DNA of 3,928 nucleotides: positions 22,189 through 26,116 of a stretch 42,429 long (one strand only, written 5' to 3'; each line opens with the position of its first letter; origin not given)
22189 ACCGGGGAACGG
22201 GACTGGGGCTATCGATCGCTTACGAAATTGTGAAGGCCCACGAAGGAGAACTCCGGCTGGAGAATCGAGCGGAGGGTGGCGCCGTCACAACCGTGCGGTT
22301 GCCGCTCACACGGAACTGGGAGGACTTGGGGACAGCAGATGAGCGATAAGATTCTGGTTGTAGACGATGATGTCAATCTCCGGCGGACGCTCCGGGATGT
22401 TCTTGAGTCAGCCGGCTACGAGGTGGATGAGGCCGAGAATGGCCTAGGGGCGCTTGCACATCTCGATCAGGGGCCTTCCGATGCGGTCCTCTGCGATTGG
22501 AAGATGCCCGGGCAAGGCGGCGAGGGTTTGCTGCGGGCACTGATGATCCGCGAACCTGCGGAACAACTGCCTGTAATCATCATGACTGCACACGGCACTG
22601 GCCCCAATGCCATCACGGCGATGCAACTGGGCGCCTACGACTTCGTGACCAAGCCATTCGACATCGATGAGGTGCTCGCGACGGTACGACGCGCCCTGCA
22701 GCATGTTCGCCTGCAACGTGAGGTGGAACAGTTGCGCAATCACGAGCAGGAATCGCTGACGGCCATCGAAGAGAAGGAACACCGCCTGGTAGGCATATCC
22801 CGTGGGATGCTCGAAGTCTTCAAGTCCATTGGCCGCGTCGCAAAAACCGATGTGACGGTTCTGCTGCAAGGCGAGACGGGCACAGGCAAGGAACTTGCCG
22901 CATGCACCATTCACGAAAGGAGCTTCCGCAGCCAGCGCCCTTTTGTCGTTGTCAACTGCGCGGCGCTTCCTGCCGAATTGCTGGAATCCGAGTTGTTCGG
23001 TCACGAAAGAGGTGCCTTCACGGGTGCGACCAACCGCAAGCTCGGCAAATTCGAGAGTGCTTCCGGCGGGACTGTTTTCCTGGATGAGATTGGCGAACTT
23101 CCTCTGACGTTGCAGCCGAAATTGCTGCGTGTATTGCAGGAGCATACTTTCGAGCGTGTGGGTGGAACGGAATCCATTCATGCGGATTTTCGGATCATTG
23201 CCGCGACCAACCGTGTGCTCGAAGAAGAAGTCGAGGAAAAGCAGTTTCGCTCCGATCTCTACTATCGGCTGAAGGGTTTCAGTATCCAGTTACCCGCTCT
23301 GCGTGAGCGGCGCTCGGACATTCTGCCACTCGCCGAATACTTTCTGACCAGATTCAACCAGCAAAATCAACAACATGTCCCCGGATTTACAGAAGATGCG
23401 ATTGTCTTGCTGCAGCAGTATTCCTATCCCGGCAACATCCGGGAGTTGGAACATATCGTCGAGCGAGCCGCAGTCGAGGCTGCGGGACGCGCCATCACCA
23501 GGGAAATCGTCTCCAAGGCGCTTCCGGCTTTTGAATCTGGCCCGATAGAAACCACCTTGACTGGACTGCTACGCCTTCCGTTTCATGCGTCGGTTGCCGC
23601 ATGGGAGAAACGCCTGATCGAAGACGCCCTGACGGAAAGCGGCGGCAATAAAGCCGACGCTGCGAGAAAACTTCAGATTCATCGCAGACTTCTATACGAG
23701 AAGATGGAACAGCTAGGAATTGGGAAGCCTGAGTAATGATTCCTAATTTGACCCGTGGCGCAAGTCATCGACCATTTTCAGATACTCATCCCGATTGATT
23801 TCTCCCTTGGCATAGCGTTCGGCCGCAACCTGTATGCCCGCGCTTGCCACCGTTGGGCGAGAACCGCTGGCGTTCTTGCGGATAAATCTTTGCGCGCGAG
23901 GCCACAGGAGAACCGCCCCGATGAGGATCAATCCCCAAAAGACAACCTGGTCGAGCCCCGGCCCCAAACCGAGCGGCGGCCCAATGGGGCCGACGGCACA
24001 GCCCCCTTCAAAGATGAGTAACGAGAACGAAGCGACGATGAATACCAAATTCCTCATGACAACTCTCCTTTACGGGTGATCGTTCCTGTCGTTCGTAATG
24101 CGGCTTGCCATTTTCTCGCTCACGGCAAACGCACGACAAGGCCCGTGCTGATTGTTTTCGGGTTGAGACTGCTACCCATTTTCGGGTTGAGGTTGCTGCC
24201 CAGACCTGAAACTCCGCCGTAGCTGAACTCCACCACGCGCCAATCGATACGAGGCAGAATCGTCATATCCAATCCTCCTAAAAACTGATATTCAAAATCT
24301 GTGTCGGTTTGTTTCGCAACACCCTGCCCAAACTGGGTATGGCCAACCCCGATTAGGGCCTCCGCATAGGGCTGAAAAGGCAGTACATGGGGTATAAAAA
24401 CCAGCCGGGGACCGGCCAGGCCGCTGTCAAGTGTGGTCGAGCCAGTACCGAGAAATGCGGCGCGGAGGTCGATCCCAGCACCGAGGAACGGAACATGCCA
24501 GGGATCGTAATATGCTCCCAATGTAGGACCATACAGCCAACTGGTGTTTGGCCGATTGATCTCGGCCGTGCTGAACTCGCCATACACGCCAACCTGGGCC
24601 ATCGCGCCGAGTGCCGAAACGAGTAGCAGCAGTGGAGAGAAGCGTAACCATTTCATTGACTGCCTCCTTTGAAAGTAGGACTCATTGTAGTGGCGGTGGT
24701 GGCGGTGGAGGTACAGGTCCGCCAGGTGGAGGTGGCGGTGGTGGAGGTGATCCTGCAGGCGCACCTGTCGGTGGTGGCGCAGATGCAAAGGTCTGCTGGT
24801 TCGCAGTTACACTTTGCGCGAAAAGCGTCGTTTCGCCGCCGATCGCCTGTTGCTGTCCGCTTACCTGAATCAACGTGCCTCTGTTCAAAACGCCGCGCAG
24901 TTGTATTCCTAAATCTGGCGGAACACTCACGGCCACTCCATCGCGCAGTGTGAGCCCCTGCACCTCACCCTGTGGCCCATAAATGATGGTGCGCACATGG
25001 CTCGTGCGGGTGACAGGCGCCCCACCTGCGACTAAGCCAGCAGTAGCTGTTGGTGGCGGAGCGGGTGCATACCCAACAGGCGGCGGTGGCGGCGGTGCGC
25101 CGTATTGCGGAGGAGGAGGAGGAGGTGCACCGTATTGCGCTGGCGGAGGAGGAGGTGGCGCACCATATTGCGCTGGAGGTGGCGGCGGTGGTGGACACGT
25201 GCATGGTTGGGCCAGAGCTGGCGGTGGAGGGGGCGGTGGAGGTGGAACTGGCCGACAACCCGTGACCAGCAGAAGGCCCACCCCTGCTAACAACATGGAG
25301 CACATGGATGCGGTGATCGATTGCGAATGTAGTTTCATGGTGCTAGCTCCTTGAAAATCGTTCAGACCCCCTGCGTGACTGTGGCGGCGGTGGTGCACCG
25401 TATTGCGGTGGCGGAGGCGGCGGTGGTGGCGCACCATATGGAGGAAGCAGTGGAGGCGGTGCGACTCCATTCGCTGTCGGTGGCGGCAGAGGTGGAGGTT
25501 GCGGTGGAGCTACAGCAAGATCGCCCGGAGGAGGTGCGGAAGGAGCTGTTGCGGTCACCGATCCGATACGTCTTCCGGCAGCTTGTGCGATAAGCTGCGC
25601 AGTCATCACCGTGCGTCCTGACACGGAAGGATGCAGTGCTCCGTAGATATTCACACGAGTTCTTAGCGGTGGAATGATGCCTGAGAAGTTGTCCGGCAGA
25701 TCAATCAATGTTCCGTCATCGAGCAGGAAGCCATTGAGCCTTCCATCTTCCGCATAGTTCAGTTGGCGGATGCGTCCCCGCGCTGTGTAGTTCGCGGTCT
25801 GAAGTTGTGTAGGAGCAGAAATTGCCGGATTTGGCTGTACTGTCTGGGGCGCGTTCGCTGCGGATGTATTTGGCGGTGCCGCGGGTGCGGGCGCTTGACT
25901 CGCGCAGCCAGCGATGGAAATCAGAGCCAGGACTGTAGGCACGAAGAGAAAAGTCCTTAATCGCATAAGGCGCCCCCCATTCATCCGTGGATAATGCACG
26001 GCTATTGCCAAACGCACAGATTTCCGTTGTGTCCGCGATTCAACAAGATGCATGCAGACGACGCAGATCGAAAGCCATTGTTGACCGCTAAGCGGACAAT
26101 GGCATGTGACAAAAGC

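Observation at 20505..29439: Putative sigma54 regulon: three -24/-12 promoters, each with the same 17-bp dyad 81-82 bp upstream, linking an NtrC-type two-component system to a TonB-dependent receptor and a poly-proline lipoprotein operon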

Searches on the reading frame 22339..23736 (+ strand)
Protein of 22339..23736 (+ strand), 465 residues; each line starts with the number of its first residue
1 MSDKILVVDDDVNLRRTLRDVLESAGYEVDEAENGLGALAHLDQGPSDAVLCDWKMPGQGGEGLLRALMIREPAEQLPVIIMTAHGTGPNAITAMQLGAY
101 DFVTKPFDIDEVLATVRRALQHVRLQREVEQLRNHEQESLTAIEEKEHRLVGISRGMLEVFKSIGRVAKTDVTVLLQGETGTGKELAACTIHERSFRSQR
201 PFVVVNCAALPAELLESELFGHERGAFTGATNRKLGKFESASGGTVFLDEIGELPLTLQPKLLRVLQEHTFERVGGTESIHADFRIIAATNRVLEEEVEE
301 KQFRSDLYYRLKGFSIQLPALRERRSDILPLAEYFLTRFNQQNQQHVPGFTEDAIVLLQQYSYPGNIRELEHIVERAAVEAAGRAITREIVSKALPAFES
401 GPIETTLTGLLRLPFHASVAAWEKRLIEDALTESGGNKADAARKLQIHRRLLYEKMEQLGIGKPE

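Call 8: search_protein_families(library=pfam, proteins=[window:22339-23736:+], max_evalue=0.01)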
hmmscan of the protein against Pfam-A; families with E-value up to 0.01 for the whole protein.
window:22339-23736:+ (465 aa): 9 families
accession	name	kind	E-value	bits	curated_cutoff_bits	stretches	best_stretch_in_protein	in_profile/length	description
PF00158.32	Sigma54_activat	-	3.6e-70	235.4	20.2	1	151-316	2-167/168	Sigma-54 interaction domain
PF00072.30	Response_reg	-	4e-28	98.2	30.2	1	5-116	1-110/111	Response regulator receiver domain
PF25601.1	AAA_lid_14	-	6.1e-23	80.9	27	1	322-395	1-74/87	AAA+ ATPase lid domain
PF14532.12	Sigma54_activ_2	-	4.5e-19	69.5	25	1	151-321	1-138/138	Sigma-54 interaction domain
PF02954.25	HTH_8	-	5.2e-12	45.7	22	1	421-458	4-41/42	Bacterial regulatory protein, Fis family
PF07728.20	AAA_5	-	4.7e-09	36.8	22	1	174-300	2-128/139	AAA domain (dynein-related subfamily)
PF07724.20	AAA_2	-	0.00044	20.8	27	1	172-302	4-135/166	AAA domain (Cdc48 subfamily)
PF00004.35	AAA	-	0.00088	20.2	21.2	1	174-293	1-111/131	ATPase family associated with various cellular activities (AAA)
PF07726.17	AAA_3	-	0.0083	16.5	27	0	174-293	2-113/131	ATPase family associated with various cellular activities (AAA)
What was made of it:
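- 22339..23736 (+): NtrC-family response regulator and sigma-54 activator (REC, AAA+ with GAFTGA, Fis-type HTH). Pfam domains (call 8).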

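Call 24: search_protein_families(library=ncbifam, proteins=[window:22339-23736:+], max_evalue=0.01)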
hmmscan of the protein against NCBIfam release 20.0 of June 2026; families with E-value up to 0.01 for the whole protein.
window:22339-23736:+ (465 aa): 113 families (the best 25 are shown)
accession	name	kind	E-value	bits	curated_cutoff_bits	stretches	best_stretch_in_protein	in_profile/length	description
NF008469.0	PRK11361.1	equivalog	1e-130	436.5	714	1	3-462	5-457/461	acetoacetate metabolism transcriptional regulator AtoC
TIGR01818.1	ntrC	equivalog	1.9e-128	429.2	558.6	1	5-458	1-462/463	nitrogen regulation protein NR(I)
TIGR02915.1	PEP_resp_reg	equivalog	5.8e-119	397.8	502.6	1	5-461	1-444/445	PEP-CTERM-box response regulator transcription factor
NF007689.0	PRK10365.1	equivalog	6.7e-111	371.2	760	1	4-456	7-439/441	sigma-54-dependent response regulator transcription factor ZraR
NF003451.0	PRK05022.1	equivalog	6.4e-108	361.7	476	1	92-461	132-510/512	nitric oxide reductase transcriptional regulator NorR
TIGR01817.1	nifA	equivalog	6.5e-108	361.8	528.85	1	118-460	166-503/534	nif-specific transcriptional activator NifA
NF051870.1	NAssimRespRegNtrX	equivalog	1.7e-106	356.9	600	1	4-461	3-452/452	nitrogen assimilation response regulator NtrX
NF008176.1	PRK10923.1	equivalog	7.5e-105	351.2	620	1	4-387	5-377/469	nitrogen regulation protein NR(I)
NF041552.1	TF_PrdR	equivalog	2.5e-100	336.5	795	1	123-458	242-575/577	sigma-54 dependent transcriptional regulator PrdR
NF038308.1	RNA_repair_RtcR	equivalog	1.4e-96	324.4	650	1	93-448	128-500/530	RNA repair transcriptional activator RtcR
NF041946.1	LuxO_transreg_Vib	equivalog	1.1e-95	321.1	800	1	8-458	2-459/463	quorum-sensing sigma-54 dependent transcriptional regulator LuxO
NF011695.0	PRK15115.1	equivalog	1.3e-94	317.5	763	1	3-398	7-385/445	two-component system response regulator GlrR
NF049963.1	RespRegFlgRCampy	domain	3.6e-94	316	750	1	5-458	3-426/429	fla regulon two-component system response regulator FlgR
NF050807.1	TransRegFlbDCaul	equivalog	6.3e-91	305.5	750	1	140-458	110-437/454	sigma-54-dependent transcriptional regulator FlbD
NF011958.0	PRK15429.1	equivalog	2.8e-85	287.3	830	1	116-463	344-688/692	formate hydrogenlyase transcriptional activator FlhA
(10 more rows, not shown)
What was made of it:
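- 22339..23736 (+): It falls below every NCBIfam equivalog cut-off (call 24).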

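Call 25: search_solved_structures(query=window:22339-23736:+, max_evalue=1e-30)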
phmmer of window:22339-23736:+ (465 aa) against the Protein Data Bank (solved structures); distinct sequences matched with E-value up to 1e-30: 35.
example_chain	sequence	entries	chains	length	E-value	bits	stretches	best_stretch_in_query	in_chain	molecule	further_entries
4l4u_A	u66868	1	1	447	2.2e-95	323.2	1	5-461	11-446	Transcriptional regulator (NtrC family)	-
1ny5_A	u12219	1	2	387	1.5e-94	320.5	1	5-389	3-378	transcriptional regulator (NtrC family)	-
3dzd_A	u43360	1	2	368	1.8e-82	280.7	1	4-386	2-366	Transcriptional regulator (NtrC family)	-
1ojl_A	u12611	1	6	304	6.2e-82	278.9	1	149-456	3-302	TRANSCRIPTIONAL REGULATORY PROTEIN ZRAR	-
9qq6_C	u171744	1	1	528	3.5e-80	273.1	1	113-459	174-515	Nif-specific regulatory protein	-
5m7n_A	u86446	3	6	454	7.1e-77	262.2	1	3-461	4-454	Nitrogen assimilation regulatory protein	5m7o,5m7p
8p53_C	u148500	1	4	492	1.3e-75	258.1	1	4-379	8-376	Transcriptional regulator FleQ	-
5ep0_A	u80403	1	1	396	4.9e-75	256.2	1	4-382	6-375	Putative repressor protein luxO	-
5exx_A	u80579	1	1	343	2.5e-74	253.9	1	149-379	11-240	Transcriptional regulator FleQ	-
26jl_A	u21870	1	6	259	1.6e-72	247.9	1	148-379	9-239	Flagellar regulatory protein A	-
6jdi_A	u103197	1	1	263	1.3e-71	244.9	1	149-379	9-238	Nitrogen assimilation regulatory protein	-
8pb9_D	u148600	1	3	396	1.5e-71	244.7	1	4-379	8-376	Transcriptional regulator FleQ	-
5exp_A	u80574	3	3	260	5.8e-71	242.8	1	149-379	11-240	Transcriptional regulator FleQ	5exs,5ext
7ejw_C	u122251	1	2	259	6.1e-71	242.7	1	149-379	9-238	Transcriptional regulator FleQ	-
6j7e_A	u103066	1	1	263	6.4e-71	242.6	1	149-379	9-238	Nitrogen assimilation regulatory protein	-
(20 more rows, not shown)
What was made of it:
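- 22339..23736 (+): Best solved relatives are NtrC1, NtrC4 and ZraR (call 25).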

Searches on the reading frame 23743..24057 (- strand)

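Call 8: search_protein_families(library=pfam, proteins=[window:23743-24057:-], max_evalue=0.01)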
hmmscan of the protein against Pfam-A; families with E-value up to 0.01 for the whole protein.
window:23743-24057:- (104 aa): 2 families
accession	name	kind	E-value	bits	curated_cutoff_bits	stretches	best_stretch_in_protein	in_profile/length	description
PF09851.14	SHOCT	-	3.7e-05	23.7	27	1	76-99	4-27/28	Short C-terminal domain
PF18495.6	VbhA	-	0.0098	16.3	25.9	0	78-94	26-42/47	Antitoxin VbhA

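Call 24: search_protein_families(library=ncbifam, proteins=[window:23743-24057:-], max_evalue=0.01)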
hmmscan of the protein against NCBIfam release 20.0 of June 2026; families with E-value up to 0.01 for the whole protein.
window:23743-24057:- (104 aa): 0 families

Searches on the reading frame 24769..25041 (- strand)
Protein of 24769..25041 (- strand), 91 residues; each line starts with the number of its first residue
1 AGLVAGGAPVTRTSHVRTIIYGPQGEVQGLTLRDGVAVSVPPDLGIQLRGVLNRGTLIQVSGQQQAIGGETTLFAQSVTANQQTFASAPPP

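Call 26: find_homologous_proteins(query=window:24778-25038:-, max_evalue=0.001)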
Query seq(87 aa): 3 candidates shared short words with the query, none scored E <= 0.001.
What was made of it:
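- Tried and rejected: The homologue search with the 87-aa lipoprotein A domain alone gave no hits because too few words were shared (call 26).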

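Call 57: search_protein_representatives(protein=window:24769-25041:-)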
Query: 91 residues. Proteins with E-value up to 0.001 (for the whole library): 369; up to 1e-10: 34; up to 1e-30: 1. The best 150 are listed.
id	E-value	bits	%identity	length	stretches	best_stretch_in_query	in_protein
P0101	4.2e-44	164.2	90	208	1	1-90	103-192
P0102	4.4e-26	106.6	38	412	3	4-89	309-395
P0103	5.0e-23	96.9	60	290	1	7-90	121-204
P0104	5.2e-22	93.7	56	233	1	7-90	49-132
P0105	3.2e-21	91.1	55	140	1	7-91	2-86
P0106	3.7e-21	90.9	54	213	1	3-89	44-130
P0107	5.4e-19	84.0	31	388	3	13-79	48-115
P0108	1.9e-17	79.1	37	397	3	4-90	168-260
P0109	1.6e-16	76.2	52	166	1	4-91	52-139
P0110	5.9e-16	74.3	48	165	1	7-91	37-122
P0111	1.2e-15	73.3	45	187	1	6-87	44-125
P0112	3.9e-15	71.7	54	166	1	5-71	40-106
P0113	1.7e-14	69.7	53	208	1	5-91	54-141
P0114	2.0e-14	69.4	31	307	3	16-77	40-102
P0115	2.3e-14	69.3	49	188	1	7-90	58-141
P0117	4.3e-14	68.4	33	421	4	10-89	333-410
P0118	5.6e-14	68.0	38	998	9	27-73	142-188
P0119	1.1e-13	67.1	37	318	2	7-88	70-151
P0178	1.7e-08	50.5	30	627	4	9-90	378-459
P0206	7.6e-08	48.5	34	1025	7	20-82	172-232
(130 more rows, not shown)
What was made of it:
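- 23743..25966 (-): Operon downstream of P_lipoB: lipoprotein B (25343-25966), proline-rich lipoprotein A (24682-25338), a small outer-membrane barrel-like protein (24120-24653) and a SHOCT lipoprotein (23743-24057). The domain occurs in 369 representative clusters, often in tandem copies (call 57).
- Tried and rejected: The exhaustive representative search then found 369 clusters (call 57).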

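Call 58: search_protein_families(library=pfam, proteins=[P0102, P0107, P0108, P0117, P0118, P0206, P0103, P0104, P0178, P0119], max_evalue=0.01)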
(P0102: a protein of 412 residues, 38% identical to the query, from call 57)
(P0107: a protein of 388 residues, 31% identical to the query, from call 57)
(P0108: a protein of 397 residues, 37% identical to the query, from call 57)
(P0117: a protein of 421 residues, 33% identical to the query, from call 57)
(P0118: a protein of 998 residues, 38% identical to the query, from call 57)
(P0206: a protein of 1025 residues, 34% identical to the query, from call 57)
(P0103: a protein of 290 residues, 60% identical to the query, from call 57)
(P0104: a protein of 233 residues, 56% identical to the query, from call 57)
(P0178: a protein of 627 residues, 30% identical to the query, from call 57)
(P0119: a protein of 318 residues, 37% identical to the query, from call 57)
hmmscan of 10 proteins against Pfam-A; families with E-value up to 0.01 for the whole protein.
P0102 (412 aa): 1 family
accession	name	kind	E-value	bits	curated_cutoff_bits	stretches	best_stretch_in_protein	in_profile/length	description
PF08140.16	Cuticle_1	-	0.0066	16.9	27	0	70-98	4-31/40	Crustacean cuticle protein repeat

P0107 (388 aa): 2 families
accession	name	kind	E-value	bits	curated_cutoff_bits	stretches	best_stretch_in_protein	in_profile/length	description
PF01336.31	tRNA_anti-codon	-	1.5e-06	28.5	27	0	278-320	30-72/75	OB-fold nucleic acid binding domain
PF09891.15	DUF2118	-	0.0038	17.6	20.5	0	51-96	59-104/149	Uncharacterized protein conserved in archaea (DUF2118)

P0108 (397 aa): 3 families
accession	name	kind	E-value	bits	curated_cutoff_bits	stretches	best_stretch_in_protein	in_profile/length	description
PF08964.15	Crystall_3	-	0.0019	18.7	27.3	0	72-120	17-67/86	Beta/Gamma crystallin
PF19135.5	DUF5818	-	0.0023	17.9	27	0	352-378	33-55/57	Protein of unknown function (DUF5818)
PF01336.31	tRNA_anti-codon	-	0.0034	17.7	27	0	336-368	31-63/75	OB-fold nucleic acid binding domain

P0117 (421 aa): 5 families
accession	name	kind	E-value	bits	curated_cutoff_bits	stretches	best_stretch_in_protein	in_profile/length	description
PF19135.5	DUF5818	-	2.5e-07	30.6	27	0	165-214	8-54/57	Protein of unknown function (DUF5818)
PF03799.20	FtsQ_DivIB_C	-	6.1e-06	27.5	21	1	105-182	10-83/114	Cell division protein FtsQ/DivIB, C-terminal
PF01336.31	tRNA_anti-codon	-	8.8e-05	22.8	27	0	183-216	40-74/75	OB-fold nucleic acid binding domain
PF18914.6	DUF5666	-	0.00025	21.7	27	0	80-99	33-52/60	Domain of unknown function (DUF5666)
PF09285.17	Elong-fact-P_C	-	0.0017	18.5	25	0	169-204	23-54/56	Elongation factor P, C-terminal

P0118 (998 aa): 17 families
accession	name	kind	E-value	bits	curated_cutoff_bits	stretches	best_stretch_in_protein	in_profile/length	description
PF00041.27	fn3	-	1.6e-119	390.8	25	9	158-239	1-75/84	Fibronectin type III domain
PF25059.1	FN3_DSCAM-DSCAML_C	-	5.7e-75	248.2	39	10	885-965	4-82/89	DSCAM/DSCAML C-terminal Fn3-like domain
PF16656.11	Pur_ac_phosph_N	-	1.5e-39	134.8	30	8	365-441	4-84/93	Purple acid Phosphatase, N-terminal domain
PF25788.1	Ig_Rha78A_N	-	6.2e-27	94.4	27.4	0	68-141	17-94/105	Rha78A-like, N-terminal immunoglobulin domain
PF25300.1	Fn3_Dep-1_3rd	-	3.5e-20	72.1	26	0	163-239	3-78/85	Dep-1 third Fn3-like domain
PF24489.1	Ig_J_second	-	2.6e-15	56.8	27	0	911-962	41-93/105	Tip attachment protein J second Ig-like domain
PF01000.31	RNA_pol_A_bac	-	1.6e-13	51.3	33.9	0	914-956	60-101/119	RNA polymerase Rpb3/RpoA insert domain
PF24058.1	DUF7359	-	2.7e-13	50.2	27.5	0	102-144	79-121/123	Domain of unknown function (DUF7359)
PF19408.5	PKD_6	-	5.2e-11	43.2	25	0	98-144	37-82/82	PKD-like domain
PF22302.1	DUF6968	-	6.3e-11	42.5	27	0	165-200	7-42/90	Domain of unknown function (DUF6968)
PF24528.1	Ig_ADGRF3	-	8.7e-11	42.3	27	0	87-144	31-90/91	Adhesion G-protein coupled receptor F3-like, Ig-like domain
PF17425.8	Arylsulfotran_N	-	7.2e-10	39.3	24.2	0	94-145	35-86/88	Arylsulfotransferase Ig-like domain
PF15043.11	CNRIP1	-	9.8e-09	35.4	27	0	388-437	74-116/157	CB1 cannabinoid receptor-interacting protein 1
PF17964.7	Big_10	-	1e-06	29.5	22.9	0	933-968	48-83/164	Bacterial Ig domain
PF11811.13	DUF3331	-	3.5e-05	24.4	25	0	370-383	19-32/91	Domain of unknown function (DUF3331)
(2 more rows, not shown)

P0206 (1025 aa): 3 families
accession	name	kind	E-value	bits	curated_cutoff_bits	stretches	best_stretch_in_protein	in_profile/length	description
PF00353.25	HemolysinCabind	-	5.4e-83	272.7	23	10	97-131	2-36/36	RTX calcium-binding nonapeptide repeat (4 copies)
PF12956.13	DUF3845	-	4.3e-07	30.2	25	0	127-151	20-44/240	Domain of Unknown Function with PDB structure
PF18939.6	DUF5686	-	0.0066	15.4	39.2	0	145-181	557-593/669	Family of unknown function (DUF5686)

P0103 (290 aa): 0 families

P0104 (233 aa): 0 families

P0178 (627 aa): 0 families

P0119 (318 aa): 2 families
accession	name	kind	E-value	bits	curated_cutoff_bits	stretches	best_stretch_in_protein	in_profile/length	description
PF01336.31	tRNA_anti-codon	-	2.2e-06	27.9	27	0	208-250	31-72/75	OB-fold nucleic acid binding domain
PF00436.31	SSB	-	0.0036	17.8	26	0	207-236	51-79/104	Single-strand binding protein family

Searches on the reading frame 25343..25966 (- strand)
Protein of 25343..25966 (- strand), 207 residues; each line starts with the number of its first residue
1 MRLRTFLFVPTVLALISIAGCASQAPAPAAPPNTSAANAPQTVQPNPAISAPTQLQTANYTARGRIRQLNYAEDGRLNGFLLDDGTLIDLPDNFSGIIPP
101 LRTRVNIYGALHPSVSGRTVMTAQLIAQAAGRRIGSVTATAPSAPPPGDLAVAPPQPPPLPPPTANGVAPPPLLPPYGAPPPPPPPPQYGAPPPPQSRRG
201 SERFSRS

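Call 8: search_protein_families(library=pfam, proteins=[window:25343-25966:-], max_evalue=0.01)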
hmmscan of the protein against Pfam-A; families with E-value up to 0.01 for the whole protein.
window:25343-25966:- (207 aa): 0 families

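Call 24: search_protein_families(library=ncbifam, proteins=[window:25343-25966:-], max_evalue=0.01)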
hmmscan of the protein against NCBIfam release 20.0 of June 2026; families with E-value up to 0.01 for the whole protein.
window:25343-25966:- (207 aa): 0 families

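Call 41: find_homologous_proteins(query=window:25343-25966:-, max_evalue=0.001)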
Query window:25343-25966:- (207 aa): 12 proteins with E <= 0.001 among 8000 candidates.
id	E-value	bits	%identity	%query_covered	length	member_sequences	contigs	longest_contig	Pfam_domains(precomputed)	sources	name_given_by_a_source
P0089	4.3e-124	430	100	100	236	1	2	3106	-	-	-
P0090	1.9e-49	186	60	73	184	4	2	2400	-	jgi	-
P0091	2.2e-49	186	64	68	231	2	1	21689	-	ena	-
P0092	8.4e-49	184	64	68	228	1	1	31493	-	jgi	jgi:hypothetical protein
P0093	2.2e-46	176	54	73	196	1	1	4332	-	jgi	jgi:formin 2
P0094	1.1e-45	174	59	72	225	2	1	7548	-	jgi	jgi:hypothetical protein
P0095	4.0e-43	166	90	43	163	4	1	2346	-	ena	-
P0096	1.1e-16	79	41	54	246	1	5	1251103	-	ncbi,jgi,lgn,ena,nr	ncbi:MAG TPA: hypothetical protein VKX25_18165 [Bryobacteraceae bacterium]|jgi:hypothetical protein|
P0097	9.4e-16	76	39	42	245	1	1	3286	-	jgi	jgi:hypothetical protein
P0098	1.8e-8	53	33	82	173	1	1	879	-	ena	-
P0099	3.0e-8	52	32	42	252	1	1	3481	-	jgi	jgi:hypothetical protein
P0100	9.0e-5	40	41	19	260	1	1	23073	-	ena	-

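Call 55: find_encoding_contigs(protein=P0092, flank=8000, max_places=2)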
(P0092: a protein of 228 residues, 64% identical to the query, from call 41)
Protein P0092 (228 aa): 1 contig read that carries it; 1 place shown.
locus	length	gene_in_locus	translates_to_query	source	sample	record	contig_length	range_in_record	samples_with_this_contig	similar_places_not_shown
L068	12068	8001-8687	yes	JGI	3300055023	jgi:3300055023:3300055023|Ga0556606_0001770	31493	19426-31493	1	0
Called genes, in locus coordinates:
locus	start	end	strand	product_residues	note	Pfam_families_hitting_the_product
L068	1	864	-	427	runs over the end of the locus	PF25371:DUF7884, PF02353:CMAS, PF13489:Methyltransf_23 (weak), PF13847:Methyltransf_31, PF08241:Methyltransf_11, PF08242:Methyltransf_12, PF13649:Methyltransf_25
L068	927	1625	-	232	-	PF00149:Metallophos, PF12850:Metallophos_2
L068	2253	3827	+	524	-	PF00488:MutS_V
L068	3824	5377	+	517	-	PF00488:MutS_V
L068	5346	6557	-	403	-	PF07690:MFS_1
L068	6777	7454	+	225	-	PF01902:Diphthami_syn_2_N, PF28410:Diphthami_syn_2_C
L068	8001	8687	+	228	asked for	-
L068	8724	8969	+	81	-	-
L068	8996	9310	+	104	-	-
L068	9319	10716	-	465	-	PF00072:Response_reg, PF00158:Sigma54_activat, PF14532:Sigma54_activ_2, PF07728:AAA_5, PF25601:AAA_lid_14, PF02954:HTH_8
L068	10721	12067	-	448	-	?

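Call 56: find_encoding_contigs(protein=P0091, flank=8000, max_places=2)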
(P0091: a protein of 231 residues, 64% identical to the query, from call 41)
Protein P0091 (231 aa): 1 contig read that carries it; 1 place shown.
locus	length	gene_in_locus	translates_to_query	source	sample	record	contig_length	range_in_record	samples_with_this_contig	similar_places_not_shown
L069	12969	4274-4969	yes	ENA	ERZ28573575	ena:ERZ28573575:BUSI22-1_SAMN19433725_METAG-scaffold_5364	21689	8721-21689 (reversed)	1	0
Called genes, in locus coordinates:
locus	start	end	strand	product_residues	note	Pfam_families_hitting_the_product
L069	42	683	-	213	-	PF02518:HATPase_c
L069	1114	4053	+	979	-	PF13620:CarboxypepD_reg, PF13715:CarbopepD_reg_2 (weak), PF25183:OMP_b-brl_4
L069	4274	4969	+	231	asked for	-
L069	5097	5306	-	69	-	-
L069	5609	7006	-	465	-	PF00072:Response_reg, PF00158:Sigma54_activat, PF14532:Sigma54_activ_2, PF00004:AAA (faint), PF07728:AAA_5, PF25601:AAA_lid_14, PF02954:HTH_8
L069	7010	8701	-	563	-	-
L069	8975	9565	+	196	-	-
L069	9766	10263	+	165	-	-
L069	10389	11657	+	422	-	PF07690:MFS_1, PF12832:MFS_1_like, PF07690:MFS_1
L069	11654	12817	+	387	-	PF00149:Metallophos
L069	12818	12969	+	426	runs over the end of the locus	PF02040:ArsB, PF03600:CitMHS, PF07158:MatC_N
